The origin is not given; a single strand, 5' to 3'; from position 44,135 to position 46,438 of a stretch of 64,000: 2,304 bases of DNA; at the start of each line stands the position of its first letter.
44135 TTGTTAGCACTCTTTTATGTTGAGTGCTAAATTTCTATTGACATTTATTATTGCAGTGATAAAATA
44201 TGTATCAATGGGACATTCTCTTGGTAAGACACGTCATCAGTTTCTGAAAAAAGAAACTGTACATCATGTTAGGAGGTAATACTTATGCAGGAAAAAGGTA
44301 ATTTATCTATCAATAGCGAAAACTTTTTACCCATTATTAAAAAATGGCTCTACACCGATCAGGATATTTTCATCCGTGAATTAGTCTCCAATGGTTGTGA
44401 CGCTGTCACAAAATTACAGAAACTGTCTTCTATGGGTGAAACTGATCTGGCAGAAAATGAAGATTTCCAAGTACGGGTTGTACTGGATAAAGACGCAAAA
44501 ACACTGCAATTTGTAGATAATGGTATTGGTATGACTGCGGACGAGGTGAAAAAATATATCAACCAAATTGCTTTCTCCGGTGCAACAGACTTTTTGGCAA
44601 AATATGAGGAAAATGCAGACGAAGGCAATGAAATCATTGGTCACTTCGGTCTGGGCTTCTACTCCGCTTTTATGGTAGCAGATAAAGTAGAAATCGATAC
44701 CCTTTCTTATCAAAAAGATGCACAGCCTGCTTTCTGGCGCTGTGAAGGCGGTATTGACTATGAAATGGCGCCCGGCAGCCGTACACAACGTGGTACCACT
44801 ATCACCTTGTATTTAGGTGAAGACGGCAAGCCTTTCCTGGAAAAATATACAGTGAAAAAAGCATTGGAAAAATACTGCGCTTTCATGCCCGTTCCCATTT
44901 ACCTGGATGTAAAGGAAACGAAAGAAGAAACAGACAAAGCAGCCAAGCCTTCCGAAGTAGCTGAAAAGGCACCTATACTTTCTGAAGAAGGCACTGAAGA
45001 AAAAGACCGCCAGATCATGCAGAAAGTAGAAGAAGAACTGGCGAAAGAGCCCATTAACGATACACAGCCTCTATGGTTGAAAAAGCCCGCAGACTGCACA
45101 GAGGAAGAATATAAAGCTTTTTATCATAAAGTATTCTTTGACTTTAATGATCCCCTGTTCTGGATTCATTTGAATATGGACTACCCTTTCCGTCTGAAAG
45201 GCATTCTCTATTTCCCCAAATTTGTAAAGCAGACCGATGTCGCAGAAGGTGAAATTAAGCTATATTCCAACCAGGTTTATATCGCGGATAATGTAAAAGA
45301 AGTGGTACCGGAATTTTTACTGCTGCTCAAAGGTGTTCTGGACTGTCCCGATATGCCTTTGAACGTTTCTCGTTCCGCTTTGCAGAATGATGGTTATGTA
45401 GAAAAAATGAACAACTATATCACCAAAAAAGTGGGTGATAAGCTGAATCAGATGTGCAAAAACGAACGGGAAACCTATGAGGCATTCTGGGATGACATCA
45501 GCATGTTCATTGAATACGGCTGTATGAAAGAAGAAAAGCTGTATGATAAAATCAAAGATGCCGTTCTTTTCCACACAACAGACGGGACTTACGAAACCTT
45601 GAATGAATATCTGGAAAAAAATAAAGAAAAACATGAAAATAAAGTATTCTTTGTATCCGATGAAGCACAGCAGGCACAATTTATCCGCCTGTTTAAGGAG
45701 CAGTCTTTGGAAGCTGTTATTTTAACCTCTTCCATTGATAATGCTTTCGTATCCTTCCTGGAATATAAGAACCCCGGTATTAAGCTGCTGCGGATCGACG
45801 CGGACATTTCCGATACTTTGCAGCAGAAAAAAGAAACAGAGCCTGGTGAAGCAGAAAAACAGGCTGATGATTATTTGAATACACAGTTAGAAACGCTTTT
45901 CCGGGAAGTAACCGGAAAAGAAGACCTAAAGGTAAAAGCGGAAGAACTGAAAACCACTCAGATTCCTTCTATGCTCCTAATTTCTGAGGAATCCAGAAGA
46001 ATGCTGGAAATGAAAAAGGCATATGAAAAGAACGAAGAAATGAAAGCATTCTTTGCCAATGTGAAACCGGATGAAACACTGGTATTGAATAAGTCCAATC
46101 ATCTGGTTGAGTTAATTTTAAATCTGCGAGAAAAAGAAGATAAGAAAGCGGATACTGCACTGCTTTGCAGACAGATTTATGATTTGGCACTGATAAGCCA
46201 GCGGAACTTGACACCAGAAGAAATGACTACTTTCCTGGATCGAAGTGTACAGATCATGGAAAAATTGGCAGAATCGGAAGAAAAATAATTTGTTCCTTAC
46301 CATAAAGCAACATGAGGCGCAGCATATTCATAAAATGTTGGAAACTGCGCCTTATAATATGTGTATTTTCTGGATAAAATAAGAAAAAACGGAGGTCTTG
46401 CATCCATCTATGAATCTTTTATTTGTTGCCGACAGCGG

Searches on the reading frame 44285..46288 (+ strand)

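Call 78: search_protein_families(library=pfam, proteins=[window:44285-46288:+], max_evalue=1e-8)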
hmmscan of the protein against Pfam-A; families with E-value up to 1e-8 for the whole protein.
window:44285-46288:+ (667 aa): 1 family
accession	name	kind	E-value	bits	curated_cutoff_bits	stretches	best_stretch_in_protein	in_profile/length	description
PF00183.23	HSP90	-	1.6e-60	205.9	24.4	1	184-662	2-490/518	Hsp90 protein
